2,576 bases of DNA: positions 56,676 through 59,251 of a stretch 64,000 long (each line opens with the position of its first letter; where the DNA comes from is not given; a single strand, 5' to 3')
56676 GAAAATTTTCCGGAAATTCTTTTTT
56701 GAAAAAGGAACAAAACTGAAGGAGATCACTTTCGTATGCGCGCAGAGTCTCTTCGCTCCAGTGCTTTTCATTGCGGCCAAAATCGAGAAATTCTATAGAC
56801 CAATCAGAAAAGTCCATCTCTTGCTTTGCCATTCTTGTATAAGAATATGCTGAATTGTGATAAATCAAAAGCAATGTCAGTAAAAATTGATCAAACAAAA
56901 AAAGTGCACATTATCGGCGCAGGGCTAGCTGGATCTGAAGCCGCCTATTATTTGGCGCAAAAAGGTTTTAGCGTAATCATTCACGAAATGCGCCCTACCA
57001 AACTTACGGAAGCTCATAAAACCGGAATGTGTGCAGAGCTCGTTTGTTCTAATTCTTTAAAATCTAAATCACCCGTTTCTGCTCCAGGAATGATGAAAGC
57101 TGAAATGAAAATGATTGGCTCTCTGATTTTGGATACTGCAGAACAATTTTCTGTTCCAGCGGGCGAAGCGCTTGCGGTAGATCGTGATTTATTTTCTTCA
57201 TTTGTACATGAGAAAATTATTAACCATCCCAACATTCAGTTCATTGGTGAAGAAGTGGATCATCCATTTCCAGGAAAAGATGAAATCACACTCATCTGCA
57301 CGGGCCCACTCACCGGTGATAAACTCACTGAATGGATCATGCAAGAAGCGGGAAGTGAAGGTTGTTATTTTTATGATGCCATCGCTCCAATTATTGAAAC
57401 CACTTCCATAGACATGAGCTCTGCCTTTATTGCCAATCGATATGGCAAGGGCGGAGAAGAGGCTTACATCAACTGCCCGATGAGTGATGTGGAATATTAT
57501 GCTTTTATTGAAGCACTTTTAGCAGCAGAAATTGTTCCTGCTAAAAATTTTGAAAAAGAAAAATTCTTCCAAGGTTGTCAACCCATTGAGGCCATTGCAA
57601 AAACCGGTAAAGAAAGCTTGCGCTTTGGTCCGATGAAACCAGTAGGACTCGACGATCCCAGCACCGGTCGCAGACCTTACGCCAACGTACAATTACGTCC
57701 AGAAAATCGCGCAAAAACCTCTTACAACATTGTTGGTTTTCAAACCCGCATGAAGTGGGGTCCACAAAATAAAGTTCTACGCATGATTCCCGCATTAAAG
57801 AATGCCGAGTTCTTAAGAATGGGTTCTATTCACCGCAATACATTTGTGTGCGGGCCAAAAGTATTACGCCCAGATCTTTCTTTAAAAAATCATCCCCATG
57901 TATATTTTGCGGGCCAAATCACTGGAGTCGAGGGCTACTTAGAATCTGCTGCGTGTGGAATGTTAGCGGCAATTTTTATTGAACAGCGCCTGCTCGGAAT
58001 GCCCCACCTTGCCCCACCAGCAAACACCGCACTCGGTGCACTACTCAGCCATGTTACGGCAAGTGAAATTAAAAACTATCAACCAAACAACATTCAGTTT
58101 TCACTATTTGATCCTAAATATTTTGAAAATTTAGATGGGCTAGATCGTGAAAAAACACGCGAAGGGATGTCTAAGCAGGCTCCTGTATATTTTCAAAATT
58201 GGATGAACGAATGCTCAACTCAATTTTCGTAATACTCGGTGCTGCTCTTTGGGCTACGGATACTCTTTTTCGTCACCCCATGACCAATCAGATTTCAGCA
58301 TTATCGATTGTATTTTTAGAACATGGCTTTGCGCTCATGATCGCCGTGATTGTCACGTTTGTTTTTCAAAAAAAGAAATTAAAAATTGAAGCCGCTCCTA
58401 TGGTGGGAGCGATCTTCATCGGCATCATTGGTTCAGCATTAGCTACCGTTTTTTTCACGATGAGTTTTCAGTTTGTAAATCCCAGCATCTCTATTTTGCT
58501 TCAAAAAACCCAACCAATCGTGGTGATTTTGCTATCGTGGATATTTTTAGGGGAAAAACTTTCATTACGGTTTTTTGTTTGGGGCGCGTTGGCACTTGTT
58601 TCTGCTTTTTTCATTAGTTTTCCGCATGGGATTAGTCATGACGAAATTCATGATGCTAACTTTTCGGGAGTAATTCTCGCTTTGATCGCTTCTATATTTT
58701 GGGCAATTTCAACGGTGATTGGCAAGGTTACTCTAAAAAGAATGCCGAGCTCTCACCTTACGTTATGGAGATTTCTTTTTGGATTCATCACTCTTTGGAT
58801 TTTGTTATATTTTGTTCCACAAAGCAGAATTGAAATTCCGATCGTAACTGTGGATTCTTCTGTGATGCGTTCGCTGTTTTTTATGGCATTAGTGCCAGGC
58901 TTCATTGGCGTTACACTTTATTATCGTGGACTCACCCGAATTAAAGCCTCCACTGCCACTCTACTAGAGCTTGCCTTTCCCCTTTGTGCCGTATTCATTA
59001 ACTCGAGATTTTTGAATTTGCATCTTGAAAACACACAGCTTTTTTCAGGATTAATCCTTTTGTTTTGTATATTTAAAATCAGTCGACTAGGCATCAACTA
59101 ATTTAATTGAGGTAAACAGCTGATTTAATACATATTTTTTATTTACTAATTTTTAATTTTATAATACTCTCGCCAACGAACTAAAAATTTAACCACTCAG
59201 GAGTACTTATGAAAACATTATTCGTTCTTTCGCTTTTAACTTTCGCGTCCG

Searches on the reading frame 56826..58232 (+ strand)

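Call 67: search_protein_families(library=pfam, proteins=[window:56826-58232:+], max_evalue=0.00001)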
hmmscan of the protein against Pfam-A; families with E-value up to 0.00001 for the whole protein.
window:56826-58232:+ (468 aa): 2 families
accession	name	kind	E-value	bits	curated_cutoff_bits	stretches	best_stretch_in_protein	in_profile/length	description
PF01134.28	GIDA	-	1.4e-88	298.1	22.1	1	26-392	1-390/391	Glucose inhibited division protein A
PF01266.30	DAO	-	5.7e-06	26.5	27.9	0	27-73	2-50/353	FAD dependent oxidoreductase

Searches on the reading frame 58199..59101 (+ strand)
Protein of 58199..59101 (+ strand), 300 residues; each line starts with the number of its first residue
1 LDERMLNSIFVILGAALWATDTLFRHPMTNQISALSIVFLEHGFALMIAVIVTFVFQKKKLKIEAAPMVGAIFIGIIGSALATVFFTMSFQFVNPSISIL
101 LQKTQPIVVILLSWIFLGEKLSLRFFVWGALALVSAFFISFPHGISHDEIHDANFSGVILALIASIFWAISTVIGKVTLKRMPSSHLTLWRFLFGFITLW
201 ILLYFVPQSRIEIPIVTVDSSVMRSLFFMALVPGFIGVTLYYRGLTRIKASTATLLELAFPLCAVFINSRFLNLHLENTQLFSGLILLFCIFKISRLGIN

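Call 67: search_protein_families(library=pfam, proteins=[window:58199-59101:+], max_evalue=0.00001)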
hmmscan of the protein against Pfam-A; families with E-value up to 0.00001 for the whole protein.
window:58199-59101:+ (300 aa): 1 family
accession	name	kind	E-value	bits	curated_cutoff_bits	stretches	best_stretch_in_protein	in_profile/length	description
PF00892.27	EamA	-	1.9e-38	132.3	28.2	2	156-294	2-133/135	EamA-like transporter family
